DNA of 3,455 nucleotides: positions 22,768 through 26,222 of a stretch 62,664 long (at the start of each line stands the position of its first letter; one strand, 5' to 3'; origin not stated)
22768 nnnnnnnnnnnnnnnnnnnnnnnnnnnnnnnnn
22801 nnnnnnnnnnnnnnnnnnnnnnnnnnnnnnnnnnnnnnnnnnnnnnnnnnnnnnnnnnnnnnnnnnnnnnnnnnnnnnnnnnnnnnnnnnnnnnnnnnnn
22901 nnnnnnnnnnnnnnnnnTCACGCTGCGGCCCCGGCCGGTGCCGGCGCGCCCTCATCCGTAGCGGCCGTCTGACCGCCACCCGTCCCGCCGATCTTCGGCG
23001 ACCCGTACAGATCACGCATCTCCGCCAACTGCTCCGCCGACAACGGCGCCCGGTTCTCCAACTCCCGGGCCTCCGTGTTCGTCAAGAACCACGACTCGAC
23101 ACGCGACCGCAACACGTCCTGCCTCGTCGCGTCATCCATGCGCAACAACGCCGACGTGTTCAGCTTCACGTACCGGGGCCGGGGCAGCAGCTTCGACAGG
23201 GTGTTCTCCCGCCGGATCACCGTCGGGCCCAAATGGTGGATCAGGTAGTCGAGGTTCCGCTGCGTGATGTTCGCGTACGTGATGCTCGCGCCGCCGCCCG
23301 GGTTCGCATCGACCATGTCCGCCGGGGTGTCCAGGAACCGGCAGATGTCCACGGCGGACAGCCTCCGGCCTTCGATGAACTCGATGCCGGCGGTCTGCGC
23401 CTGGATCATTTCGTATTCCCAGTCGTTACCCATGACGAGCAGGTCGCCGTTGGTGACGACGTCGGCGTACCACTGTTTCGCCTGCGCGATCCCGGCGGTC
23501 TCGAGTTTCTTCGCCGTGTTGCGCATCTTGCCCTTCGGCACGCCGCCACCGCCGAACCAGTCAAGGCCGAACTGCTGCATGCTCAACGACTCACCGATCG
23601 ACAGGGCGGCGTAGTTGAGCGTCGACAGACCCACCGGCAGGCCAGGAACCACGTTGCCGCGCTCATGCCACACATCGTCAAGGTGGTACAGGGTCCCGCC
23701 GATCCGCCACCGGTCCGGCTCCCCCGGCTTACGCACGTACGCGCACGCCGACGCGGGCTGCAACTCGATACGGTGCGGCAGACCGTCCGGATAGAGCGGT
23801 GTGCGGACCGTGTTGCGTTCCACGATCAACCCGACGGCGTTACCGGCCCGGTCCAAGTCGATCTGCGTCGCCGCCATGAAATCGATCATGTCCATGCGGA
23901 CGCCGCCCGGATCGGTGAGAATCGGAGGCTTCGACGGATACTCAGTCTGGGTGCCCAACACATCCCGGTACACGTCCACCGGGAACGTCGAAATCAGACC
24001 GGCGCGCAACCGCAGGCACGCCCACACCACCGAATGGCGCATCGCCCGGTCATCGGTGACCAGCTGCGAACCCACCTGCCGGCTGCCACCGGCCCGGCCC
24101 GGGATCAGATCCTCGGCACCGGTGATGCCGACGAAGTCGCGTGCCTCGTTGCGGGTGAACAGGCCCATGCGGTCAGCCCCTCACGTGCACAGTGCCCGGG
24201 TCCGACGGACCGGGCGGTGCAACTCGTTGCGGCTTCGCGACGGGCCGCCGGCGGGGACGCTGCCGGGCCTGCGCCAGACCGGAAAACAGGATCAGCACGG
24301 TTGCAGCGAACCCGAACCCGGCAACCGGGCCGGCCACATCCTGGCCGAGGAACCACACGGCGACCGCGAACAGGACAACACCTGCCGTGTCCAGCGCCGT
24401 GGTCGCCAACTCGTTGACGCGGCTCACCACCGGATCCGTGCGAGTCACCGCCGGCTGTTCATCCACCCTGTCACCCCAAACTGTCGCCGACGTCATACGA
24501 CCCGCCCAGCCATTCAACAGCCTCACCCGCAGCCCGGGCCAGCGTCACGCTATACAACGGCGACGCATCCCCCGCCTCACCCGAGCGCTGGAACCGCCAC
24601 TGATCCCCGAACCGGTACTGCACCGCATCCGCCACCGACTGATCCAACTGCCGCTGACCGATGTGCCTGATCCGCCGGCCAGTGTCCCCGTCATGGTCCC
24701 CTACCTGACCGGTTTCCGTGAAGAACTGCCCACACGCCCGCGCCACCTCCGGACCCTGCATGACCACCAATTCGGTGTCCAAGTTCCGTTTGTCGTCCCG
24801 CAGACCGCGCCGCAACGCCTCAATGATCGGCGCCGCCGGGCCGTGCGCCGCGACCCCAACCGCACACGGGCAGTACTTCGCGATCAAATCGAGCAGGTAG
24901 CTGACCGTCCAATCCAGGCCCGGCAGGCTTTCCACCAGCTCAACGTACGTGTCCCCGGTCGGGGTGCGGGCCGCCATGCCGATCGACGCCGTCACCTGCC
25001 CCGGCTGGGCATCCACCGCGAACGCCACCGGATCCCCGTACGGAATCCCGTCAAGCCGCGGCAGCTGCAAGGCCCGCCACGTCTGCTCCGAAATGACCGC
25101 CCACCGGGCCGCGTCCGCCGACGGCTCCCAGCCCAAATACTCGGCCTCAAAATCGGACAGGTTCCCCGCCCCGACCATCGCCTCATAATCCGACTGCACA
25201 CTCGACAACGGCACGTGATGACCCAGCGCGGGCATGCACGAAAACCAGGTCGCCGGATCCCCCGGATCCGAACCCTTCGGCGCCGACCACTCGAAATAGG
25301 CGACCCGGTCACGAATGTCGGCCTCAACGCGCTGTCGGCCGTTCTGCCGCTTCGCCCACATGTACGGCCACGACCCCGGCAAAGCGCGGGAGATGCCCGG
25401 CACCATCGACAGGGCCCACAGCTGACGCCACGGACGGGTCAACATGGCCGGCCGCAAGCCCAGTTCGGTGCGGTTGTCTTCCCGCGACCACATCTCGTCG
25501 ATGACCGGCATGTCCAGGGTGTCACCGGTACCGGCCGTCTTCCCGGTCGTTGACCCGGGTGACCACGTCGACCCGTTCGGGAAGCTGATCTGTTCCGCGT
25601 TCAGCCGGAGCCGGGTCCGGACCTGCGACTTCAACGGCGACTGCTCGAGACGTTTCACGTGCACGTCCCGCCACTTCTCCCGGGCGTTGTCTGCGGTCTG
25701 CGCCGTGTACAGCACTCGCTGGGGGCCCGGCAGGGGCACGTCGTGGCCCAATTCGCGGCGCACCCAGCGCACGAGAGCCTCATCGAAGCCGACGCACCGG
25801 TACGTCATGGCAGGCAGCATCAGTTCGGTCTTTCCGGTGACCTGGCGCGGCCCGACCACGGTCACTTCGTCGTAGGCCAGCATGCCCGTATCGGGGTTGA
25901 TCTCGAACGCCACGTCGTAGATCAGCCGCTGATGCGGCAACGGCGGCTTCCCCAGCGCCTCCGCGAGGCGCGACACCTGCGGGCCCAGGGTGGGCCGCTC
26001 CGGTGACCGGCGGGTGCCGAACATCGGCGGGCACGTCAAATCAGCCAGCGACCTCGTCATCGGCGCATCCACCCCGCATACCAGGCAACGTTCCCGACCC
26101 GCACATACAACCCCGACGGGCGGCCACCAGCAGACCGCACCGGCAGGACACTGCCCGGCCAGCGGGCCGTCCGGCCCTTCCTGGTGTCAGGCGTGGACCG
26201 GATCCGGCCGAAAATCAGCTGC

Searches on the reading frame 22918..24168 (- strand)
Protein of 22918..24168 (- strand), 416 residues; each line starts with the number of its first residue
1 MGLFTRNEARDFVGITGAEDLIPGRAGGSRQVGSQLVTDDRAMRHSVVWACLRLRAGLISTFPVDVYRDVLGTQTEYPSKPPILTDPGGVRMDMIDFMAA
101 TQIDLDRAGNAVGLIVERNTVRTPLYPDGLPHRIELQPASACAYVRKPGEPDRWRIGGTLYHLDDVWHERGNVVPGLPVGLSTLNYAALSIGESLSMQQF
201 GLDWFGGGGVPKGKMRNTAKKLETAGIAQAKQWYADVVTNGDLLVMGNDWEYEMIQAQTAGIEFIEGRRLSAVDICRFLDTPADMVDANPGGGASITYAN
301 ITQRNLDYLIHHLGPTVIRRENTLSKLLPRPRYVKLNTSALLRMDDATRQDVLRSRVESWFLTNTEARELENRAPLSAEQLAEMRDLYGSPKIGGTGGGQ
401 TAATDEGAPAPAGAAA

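Call 12: search_protein_families(library=phrogs, max_evalue=0.001, proteins=[window:22918-24168:-])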
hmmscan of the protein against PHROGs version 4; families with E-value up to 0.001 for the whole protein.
window:22918-24168:- (416 aa): 4 families
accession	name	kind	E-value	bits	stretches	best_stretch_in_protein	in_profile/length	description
phrog_12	-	head and packaging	3.9e-42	146.1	1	1-404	48-447/646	portal protein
phrog_5929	-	head and packaging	3e-17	63.7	1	228-379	33-188/228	portal protein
phrog_2662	-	head and packaging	9.9e-13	48.5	1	157-389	182-424/717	portal protein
phrog_11323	-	unknown function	9e-08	33.3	1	296-382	8-98/130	-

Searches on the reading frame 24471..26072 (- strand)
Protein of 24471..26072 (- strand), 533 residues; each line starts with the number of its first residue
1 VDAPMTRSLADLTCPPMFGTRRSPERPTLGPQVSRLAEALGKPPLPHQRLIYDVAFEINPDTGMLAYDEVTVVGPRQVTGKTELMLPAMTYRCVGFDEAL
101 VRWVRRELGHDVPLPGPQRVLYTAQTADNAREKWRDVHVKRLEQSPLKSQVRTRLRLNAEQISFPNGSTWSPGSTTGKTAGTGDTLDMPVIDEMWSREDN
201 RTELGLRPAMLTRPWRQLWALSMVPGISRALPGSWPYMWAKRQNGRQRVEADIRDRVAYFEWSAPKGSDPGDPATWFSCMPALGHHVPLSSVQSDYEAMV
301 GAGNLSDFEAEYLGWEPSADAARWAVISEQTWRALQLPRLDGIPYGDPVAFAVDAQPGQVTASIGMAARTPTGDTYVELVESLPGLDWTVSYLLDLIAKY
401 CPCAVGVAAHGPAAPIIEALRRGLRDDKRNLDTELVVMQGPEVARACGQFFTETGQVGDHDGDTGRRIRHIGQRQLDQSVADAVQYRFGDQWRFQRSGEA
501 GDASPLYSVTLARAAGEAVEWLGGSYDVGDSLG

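Call 12: search_protein_families(library=phrogs, max_evalue=0.001, proteins=[window:24471-26072:-])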
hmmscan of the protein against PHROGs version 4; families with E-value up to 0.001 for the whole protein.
window:24471-26072:- (533 aa): 1 family
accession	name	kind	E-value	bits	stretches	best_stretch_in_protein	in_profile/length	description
phrog_9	-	head and packaging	3e-34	120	1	24-516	72-663/812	terminase large subunit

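Call 13: search_dna_similar(query=window:24471-26072:-, collection=phages, mode=protein, max_rows=15)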
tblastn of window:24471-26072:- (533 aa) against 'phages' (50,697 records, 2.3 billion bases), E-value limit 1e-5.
Records with a match: 590; places in all: 590; records where one place covers at least 80% of the query: 468.
Best place of each record, by identity: <60% 590.
By first word of the organism name: Mycobacterium 208; Arthrobacter 196; Microbacterium 94; Gordonia 69; Curtobacterium 9; Rhodococcus 8; Nocardia 1; Brevibacterium 1; Pseudomonas 1; Caudoviricetes 1; and 2 more.
By host as written in the record: Mycobacterium smegmatis mc2 155 150; Arthrobacter sp. ATCC 21022 139; Microbacterium foliorum NRRL B-24224 53; Gordonia terrae 3612 51; Mycobacterium smegmatis mc#155 35; Microbacterium foliorum NRRL B-24224 SEA 31; Arthrobacter globiformis B-2979 18; Arthrobacter globiformis NRRL B-2979 SEA 11; and 49 more.
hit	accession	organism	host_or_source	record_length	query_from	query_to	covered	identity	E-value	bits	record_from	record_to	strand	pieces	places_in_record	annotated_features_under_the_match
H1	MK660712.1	Gordonia phage EricDab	Gordonia neofelifaecis NRRL 59395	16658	16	520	95%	28.0%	1e-17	93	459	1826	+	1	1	2: terminase | 1: hypothetical protein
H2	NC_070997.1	Gordonia phage EricDab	Gordonia neofelifaecis NRRL 59395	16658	16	520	95%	28.0%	1e-17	93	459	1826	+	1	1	2: terminase large subunit | 1: terminase small subunit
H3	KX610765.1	Arthrobacter phage Prospero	Arthrobacter sp. ATCC 21022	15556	18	512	93%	27.6%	2e-24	113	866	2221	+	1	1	terminase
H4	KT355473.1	Arthrobacter phage Jessica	Arthrobacter sp. ATCC 21022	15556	18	512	93%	27.6%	3e-24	113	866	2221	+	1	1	terminase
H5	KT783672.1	Arthrobacter phage TymAbreu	Arthrobacter sp. ATCC 21022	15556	18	512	93%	27.6%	3e-24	113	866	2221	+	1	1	terminase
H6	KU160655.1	Arthrobacter phage Maggie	Arthrobacter sp. ATCC 21022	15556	18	512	93%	27.6%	3e-24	113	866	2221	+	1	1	4: terminase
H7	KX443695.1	Arthrobacter phage Courtney3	Arthrobacter sp. ATCC 21022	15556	18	512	93%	27.6%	3e-24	113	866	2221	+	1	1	terminase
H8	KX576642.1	Arthrobacter phage Massimo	Arthrobacter sp. ATCC 21022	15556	18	512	93%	27.6%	3e-24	113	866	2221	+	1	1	terminase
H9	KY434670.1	Arthrobacter phage Chestnut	Arthrobacter sp. ATCC 21022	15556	18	512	93%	27.6%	3e-24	113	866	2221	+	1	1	terminase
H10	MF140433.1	Arthrobacter phage TinoCrisci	Arthrobacter sp. ATCC 21022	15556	18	512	93%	27.6%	3e-24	113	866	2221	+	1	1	4: terminase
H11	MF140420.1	Arthrobacter phage Mariposa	Arthrobacter sp. ATCC 21022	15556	18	512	93%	27.6%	3e-24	113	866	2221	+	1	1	4: terminase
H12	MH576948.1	Arthrobacter phage Azathoth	Arthrobacter sp. ATCC 21022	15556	18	512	93%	27.6%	3e-24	113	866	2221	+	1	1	4: terminase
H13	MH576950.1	Arthrobacter phage CGermain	Arthrobacter sp. ATCC 21022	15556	18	512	93%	27.6%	3e-24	113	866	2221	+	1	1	4: terminase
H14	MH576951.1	Arthrobacter phage Copper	Arthrobacter sp. ATCC 21022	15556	18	512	93%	27.6%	3e-24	113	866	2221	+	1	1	4: terminase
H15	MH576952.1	Arthrobacter phage Dewayne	Arthrobacter sp. ATCC 21022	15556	18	512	93%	27.6%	3e-24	113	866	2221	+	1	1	4: terminase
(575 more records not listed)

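Call 20: find_related_loci(query=window:24471-26072:-, collection=viral_contigs, flank=10000)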
Query window:24471-26072:- (533 aa) in viral_contigs; peptide patterns used: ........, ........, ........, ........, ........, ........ (x = any residue, [..] = any of these).
8 stretches matched a pattern; 6 encode a relative of the query (tblastn E <= 1e-3); 6 distinct loci.
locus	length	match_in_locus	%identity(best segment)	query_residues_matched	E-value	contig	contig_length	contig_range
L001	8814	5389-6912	48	12-533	6e-146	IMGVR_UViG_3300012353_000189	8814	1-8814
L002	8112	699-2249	47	5-512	1e-131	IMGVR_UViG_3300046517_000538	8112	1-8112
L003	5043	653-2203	47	5-512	1e-132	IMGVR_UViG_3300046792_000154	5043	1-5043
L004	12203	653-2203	47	5-512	1e-131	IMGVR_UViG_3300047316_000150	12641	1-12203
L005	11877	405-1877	47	13-512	4e-121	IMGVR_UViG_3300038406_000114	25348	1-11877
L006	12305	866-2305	36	4-521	3e-80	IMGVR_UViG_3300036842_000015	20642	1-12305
